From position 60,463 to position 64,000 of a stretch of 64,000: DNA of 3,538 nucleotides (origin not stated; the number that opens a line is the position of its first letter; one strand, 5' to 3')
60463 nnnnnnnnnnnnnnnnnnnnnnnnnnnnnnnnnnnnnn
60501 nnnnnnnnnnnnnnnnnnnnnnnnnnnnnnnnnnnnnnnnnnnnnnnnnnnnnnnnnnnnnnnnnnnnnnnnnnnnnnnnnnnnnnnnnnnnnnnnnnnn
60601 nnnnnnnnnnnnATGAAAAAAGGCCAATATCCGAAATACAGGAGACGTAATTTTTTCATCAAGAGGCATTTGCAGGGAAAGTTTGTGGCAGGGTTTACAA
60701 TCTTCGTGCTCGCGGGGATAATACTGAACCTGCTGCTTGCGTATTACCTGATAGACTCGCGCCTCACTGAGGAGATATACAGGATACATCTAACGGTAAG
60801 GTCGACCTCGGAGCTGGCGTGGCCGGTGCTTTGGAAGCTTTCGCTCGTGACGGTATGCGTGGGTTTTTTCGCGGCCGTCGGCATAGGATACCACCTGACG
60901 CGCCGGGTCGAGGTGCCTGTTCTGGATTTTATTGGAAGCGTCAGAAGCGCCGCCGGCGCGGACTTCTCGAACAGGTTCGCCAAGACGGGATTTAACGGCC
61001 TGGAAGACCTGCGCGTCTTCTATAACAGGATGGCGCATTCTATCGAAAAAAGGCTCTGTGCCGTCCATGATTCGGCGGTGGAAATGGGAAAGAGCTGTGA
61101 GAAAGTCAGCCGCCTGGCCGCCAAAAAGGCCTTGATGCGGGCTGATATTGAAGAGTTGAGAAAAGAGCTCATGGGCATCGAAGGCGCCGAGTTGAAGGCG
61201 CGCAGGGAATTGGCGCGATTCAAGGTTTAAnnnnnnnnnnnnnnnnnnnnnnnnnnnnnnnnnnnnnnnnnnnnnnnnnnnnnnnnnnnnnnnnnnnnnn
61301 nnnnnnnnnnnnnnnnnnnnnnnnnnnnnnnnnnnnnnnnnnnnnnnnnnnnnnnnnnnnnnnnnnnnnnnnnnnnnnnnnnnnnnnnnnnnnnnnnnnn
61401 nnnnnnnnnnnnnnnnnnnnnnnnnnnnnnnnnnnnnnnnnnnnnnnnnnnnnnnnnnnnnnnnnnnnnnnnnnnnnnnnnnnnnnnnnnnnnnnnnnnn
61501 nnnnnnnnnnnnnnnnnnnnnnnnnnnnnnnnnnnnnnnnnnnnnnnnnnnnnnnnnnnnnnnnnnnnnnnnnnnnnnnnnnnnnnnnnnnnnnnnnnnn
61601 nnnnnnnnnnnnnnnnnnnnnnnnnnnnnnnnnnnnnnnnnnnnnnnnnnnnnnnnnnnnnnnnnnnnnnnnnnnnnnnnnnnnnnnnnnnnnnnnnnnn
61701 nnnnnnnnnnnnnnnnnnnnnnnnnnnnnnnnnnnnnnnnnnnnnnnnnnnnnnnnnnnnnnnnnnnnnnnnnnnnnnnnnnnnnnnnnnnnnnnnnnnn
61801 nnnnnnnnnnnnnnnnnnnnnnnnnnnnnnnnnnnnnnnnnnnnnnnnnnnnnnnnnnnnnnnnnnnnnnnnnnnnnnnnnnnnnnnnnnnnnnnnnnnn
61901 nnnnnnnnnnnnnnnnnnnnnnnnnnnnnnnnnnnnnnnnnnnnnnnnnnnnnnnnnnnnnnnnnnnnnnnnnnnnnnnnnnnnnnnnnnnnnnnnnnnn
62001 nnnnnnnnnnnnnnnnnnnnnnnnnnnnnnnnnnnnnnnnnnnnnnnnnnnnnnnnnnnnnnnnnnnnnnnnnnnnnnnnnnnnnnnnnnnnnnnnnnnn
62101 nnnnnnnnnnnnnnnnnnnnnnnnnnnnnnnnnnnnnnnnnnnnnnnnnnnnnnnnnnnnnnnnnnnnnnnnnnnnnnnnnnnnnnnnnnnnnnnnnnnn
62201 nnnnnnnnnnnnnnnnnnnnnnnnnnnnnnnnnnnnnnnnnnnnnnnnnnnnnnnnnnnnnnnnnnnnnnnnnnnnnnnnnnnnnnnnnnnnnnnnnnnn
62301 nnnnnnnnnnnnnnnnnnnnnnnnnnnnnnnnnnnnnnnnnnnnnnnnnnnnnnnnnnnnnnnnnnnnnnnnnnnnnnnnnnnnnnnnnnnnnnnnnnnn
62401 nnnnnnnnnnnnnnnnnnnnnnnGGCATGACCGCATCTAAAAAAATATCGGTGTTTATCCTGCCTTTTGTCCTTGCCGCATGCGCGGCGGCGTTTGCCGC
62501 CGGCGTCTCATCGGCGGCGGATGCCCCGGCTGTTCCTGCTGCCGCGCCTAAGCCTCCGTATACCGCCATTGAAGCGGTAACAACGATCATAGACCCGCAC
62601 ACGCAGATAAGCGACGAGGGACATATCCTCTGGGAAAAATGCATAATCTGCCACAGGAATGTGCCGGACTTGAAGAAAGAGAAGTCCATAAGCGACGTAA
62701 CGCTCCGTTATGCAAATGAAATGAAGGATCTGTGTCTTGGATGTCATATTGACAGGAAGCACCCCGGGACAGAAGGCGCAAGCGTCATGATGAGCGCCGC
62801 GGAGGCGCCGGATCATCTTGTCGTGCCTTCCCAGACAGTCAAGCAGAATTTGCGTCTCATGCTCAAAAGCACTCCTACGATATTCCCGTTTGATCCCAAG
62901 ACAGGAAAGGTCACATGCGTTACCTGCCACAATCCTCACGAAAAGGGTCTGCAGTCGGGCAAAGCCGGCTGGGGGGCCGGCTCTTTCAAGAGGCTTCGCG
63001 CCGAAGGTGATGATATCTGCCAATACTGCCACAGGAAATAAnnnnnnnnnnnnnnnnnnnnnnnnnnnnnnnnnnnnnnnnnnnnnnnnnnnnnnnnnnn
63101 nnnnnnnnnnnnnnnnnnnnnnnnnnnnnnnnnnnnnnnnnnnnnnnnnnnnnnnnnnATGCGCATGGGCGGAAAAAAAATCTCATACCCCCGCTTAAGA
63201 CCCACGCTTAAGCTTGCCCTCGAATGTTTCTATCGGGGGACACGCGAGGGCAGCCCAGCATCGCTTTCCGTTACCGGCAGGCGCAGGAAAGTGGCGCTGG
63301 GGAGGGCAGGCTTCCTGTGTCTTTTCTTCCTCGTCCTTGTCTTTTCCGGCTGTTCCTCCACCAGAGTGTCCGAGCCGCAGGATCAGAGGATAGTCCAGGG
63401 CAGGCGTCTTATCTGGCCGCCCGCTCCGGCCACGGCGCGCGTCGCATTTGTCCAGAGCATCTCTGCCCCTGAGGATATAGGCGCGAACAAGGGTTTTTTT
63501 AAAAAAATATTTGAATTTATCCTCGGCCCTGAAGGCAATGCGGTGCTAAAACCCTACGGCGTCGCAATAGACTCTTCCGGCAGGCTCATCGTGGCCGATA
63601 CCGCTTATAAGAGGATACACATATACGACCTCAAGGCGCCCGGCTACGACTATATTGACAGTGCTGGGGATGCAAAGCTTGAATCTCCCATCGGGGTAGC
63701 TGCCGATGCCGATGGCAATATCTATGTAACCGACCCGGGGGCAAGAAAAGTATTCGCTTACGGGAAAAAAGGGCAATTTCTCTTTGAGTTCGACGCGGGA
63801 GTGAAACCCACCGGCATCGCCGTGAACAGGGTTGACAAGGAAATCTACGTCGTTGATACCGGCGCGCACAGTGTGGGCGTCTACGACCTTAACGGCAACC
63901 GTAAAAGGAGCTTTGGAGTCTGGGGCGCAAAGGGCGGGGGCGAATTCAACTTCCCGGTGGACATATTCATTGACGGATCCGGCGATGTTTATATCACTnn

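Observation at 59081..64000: Paired HAMP-only membrane proteins interleaved with 7-heme and 4-heme cytochromes, a PQQ-like beta-propeller and an NHL lipoprotein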

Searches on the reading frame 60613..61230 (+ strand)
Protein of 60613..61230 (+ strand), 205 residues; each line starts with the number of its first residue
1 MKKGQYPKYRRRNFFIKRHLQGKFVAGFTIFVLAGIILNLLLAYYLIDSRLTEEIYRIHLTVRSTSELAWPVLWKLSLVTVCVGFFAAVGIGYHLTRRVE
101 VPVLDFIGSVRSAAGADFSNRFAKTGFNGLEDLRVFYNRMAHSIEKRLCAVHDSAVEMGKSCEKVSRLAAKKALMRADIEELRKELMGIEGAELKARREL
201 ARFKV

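Call 3: search_protein_families(library=pfam, proteins=[window:60613-61230:+], max_evalue=1)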
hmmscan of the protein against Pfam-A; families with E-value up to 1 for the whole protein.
window:60613-61230:+ (205 aa): 0 families

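Call 9: search_protein_families(library=ncbifam, proteins=[window:60613-61230:+], max_evalue=1)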
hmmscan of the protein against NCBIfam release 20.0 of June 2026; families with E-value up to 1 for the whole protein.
window:60613-61230:+ (205 aa): 4 families
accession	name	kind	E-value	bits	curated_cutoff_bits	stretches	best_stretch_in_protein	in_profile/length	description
NF007837.0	PRK10549.1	equivalog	0.0025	16.6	603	1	78-148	167-237/466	envelope stress sensor histidine kinase BaeS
NF040691.1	MtrAB_MtrB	equivalog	0.064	12.3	450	1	89-149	202-262/507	MtrAB system histidine kinase MtrB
NF038263.1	prot_phos_SiaA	equivalog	0.072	11.6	700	1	71-149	306-384/658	biofilm regulation protein phosphatase SiaA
NF011622.0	PRK15048.1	equivalog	0.13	11.3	900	1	52-153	172-270/553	methyl-accepting chemotaxis protein II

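Call 37: search_protein_families(library=pfam, alignment_id=A2, max_evalue=0.01)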
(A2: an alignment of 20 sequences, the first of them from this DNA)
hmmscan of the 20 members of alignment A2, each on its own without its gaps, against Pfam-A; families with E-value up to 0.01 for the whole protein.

A. member 1, seq(205 aa): 0 families

B. families by the number of members that match (of 20 scanned): 5 families
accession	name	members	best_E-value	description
PF00672.30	HAMP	2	0.00015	HAMP domain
PF12794.12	MscS_TM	2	0.0015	Mechanosensitive ion channel inner membrane domain 1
PF18947.5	HAMP_2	2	0.0022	HAMP domain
PF24850.1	CC_BshC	1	0.0019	Bacillithiol biosynthesis BshC, C-terminal coiled-coil domain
PF16326.10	ABC_tran_CTD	1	0.0053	ABC transporter C-terminal domain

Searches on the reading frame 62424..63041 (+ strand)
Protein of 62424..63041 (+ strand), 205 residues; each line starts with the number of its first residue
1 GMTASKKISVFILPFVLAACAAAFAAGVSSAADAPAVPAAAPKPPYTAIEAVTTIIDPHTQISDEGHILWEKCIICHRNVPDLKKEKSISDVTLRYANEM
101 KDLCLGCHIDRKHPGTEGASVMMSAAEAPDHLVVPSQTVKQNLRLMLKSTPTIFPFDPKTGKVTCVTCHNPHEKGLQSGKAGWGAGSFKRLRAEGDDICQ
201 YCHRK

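Call 3: search_protein_families(library=pfam, proteins=[window:62424-63041:+], max_evalue=1)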
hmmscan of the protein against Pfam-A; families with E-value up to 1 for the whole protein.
window:62424-63041:+ (205 aa): 6 families
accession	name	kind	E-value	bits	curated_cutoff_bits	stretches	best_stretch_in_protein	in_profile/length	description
PF09699.15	Paired_CXXCH_1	-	1e-07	31.9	20.6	2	164-204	8-37/41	Doubled CXXCH motif (Paired_CXXCH_1)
PF14522.11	Cytochrome_C7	-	5e-07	29.9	24.8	2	161-204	12-49/67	Cytochrome c7 and related cytochrome c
PF14537.11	Cytochrom_c3_2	-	3.9e-05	24.5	25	2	64-110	20-66/79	Cytochrome c3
PF22113.1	Mtrc-MtrF_II-IV_dom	-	0.00025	21.1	30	2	163-204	121-164/176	Outer membrane cytochrome MtrC/MtrF-like, domains II/IV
PF02085.21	Cytochrom_CIII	-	0.0014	19.3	22.9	1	69-113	45-87/101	Class III cytochrome C family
PF23261.1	zf-CCCH_11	-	0.55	10.7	27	1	192-204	26-38/42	UNK-like, CCCH zinc finger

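Call 9: search_protein_families(library=ncbifam, proteins=[window:62424-63041:+], max_evalue=1)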
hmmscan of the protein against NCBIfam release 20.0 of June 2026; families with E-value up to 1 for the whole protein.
window:62424-63041:+ (205 aa): 10 families
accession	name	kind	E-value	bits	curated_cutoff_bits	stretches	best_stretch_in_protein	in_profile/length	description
TIGR01905.1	paired_CXXCH_1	subfamily_domain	5.2e-05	23.1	25.2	1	164-173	8-17/41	doubled CXXCH domain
NF041028.1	decahem_GSU2203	exception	0.0003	20.1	325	2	72-114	176-213/317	GSU2203 family decaheme c-type cytochrome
TIGR03508.1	decahem_SO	subfamily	0.00038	20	192.2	2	58-119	21-88/258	DmsE family decaheme c-type cytochrome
TIGR03507.1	decahem_SO1788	subfamily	0.0067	14.9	209.3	1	71-131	270-325/672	OmcA/MtrC family decaheme c-type cytochrome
TIGR04257.1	nanowire_3heme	domain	0.0087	16.2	40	1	62-110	15-60/75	c(7)-type cytochrome triheme domain-containing protein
NF038038.1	cytoc_DsrJ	equivalog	0.025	14.9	100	0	5-111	4-100/121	sulfate reduction electron transfer complex DsrMKJOP subunit DsrJ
NF047727.1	4hemeCytCCctA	equivalog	0.063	13.4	180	0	60-95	47-82/109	tetraheme c-type cytochrome CctA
NF008377.0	PRK11172.1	equivalog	0.11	11.6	327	1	83-149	167-234/267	2,5-didehydrogluconate reductase DkgB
TIGR03153.1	cytochr_NrfH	equivalog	0.14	12.3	134.2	1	63-113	94-138/138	cytochrome c nitrite reductase small subunit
NF008659.0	PRK11659.1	equivalog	0.56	9.9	184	1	71-174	47-147/188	cytochrome c nitrite reductase pentaheme subunit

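Call 20: search_solved_structures(query=window:62424-63041:+, max_evalue=10)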
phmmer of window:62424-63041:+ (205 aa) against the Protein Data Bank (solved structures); distinct sequences matched with E-value up to 10: 6.
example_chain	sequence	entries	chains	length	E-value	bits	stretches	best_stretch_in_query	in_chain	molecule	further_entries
2ozy_A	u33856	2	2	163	0.079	16.1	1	72-173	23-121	Cytochrome c-type protein nrfB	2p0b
1aqe_A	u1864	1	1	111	0.36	13.9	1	72-121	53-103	CYTOCHROME C3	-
6qvm_A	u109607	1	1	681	0.4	13.8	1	157-203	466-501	Multiheme cytochrome cf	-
6x5s_A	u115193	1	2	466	1.8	11.6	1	32-120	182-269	Alpha-(1,6)-fucosyltransferase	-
6tkv_A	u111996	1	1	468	1.8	11.6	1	32-120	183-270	Alpha-(1,6)-fucosyltransferase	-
6xkx_p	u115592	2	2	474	4.3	10.4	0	19-58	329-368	Cbb3-type cytochrome c oxidase subunit CcoP,Cytochrome c-type cyt cy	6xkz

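Call 48: find_encoding_contigs(protein=window:62427-63038:+, flank=10000, max_places=3)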
Protein window:62427-63038:+ (204 aa): 1 contig read that carries it; 1 place shown.
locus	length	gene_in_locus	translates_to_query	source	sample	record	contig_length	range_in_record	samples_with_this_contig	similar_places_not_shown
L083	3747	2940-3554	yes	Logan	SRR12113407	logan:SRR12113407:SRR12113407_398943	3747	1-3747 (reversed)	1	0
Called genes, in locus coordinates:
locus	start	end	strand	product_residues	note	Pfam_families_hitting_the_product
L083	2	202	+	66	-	?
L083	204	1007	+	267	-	PF14522:Cytochrome_C7 (faint), PF02085:Cytochrom_CIII (faint), PF14537:Cytochrom_c3_2 (weak), PF07102:YbcO (faint), PF09699:Paired_CXXCH_1 (weak)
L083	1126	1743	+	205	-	-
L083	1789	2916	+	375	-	-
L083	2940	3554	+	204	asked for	PF14522:Cytochrome_C7 (faint), PF09699:Paired_CXXCH_1 (faint)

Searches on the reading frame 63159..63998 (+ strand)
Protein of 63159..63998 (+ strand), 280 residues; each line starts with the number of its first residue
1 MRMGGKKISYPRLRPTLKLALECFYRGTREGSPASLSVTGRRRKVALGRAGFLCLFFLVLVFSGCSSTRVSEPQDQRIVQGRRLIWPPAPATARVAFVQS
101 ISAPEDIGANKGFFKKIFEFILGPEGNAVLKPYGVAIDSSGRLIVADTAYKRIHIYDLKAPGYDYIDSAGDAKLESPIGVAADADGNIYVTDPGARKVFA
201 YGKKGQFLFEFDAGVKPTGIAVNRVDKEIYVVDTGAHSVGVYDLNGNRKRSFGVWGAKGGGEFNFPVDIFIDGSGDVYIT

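Call 9: search_protein_families(library=ncbifam, proteins=[window:63159-63998:+], max_evalue=1)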
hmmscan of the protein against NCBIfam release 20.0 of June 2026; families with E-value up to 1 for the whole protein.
window:63159-63998:+ (280 aa): 3 families
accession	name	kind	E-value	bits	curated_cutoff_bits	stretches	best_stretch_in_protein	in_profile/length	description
NF035926.1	scyF_NHL_VPEP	equivalog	1.3e-14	54.2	350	2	131-214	200-286/376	scytonemin biosynthesis PEP-CTERM protein ScyF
NF033206.1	ScyE_fam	subfamily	6.1e-06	26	80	1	173-197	6-30/333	ScyD/ScyE family protein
NF052340.1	hydrazine_beta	equivalog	0.0047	16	560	1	174-248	32-108/372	hydrazine synthase subunit beta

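Call 10: search_protein_families(library=pfam, proteins=[window:63159-63998:+], max_evalue=0.1)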
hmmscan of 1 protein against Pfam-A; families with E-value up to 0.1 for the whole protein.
window:63159-63998:+ (280 aa): 10 families
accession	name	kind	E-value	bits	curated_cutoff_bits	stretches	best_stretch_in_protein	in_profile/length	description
PF01436.27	NHL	-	3e-18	65.3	20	3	216-242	3-28/28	NHL repeat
PF01731.26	Arylesterase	-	2.1e-06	28.3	21.3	0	216-243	55-82/86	Arylesterase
PF08450.18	SGL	-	1.3e-05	25.3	26.3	1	134-214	138-223/246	SMP-30/Gluconolactonase/LRE-like region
PF06739.17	SBBP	-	2.8e-05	24.4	20.5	0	176-191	14-29/38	Beta-propeller repeat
PF17170.10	DUF5128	-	6.8e-05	22.6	22.9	1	222-275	49-101/321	6-bladed beta-propeller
PF25021.1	TEN_NHL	-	0.00021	20.8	27.1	0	168-193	135-160/357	Teneurin NHL domain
PF22701.2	Mala_s_1-like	-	0.021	15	27.5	1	176-255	89-169/195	Mal s 1 allergenic protein-like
PF24684.1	Vgb_lyase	-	0.024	13.9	50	1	132-246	15-127/290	Virginiamycin B lyase family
PF15999.10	DUF4774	-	0.042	14.1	25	0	120-138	27-45/56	Domain of unknown function (DUF4774)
PF15533.11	Ntox33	-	0.072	14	28.4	0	155-192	13-50/65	Bacterial toxin 33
